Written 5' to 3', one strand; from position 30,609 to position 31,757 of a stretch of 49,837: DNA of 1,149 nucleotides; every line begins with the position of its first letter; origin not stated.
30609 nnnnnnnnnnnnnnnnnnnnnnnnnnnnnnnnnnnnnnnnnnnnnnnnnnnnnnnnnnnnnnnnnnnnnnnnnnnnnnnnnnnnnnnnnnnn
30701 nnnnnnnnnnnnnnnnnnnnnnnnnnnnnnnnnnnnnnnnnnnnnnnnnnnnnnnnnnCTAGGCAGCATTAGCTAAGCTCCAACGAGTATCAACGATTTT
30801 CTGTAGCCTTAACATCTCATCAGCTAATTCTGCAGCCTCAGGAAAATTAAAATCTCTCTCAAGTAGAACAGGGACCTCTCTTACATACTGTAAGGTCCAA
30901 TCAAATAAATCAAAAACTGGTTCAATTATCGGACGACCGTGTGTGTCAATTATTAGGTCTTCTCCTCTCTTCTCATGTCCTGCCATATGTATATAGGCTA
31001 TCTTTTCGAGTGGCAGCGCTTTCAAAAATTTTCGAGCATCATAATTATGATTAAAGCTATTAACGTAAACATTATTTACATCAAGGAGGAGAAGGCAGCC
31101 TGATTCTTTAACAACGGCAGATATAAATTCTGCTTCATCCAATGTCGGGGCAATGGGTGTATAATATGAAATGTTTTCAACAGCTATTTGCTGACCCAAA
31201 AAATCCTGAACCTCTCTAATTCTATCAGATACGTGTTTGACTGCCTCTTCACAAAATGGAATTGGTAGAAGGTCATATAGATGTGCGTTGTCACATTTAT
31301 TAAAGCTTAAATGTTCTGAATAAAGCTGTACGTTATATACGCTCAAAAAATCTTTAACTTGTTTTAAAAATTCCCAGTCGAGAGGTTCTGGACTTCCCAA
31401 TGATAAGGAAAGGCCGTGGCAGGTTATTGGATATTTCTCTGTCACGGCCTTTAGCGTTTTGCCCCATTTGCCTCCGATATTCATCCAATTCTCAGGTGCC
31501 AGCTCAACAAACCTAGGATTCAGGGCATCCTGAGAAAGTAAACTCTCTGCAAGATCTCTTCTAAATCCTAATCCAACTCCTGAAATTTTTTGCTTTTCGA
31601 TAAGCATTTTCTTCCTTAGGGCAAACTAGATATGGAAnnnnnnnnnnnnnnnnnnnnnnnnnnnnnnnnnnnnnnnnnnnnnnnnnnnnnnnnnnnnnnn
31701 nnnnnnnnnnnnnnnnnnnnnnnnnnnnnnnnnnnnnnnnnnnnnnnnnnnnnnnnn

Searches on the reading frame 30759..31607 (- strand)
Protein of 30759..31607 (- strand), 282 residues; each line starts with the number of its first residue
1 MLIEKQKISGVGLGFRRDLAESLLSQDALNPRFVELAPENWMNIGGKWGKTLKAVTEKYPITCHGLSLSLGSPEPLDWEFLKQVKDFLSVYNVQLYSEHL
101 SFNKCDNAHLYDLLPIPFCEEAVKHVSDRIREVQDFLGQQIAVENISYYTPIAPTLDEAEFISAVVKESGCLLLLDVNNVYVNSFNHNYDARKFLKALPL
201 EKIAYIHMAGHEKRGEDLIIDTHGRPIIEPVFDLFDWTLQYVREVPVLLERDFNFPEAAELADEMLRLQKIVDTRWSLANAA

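Call 7: search_protein_families(library=pfam, proteins=[window:30759-31607:-], max_evalue=0.001)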
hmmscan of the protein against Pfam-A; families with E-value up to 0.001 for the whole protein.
window:30759-31607:- (282 aa): 1 family
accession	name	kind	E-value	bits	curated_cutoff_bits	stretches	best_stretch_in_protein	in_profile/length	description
PF05114.20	MbnB_TglH_ChrH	-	3.5e-100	335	25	1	10-272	1-262/263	RiPP precursor modification enzyme MbnB/TglH/ChrH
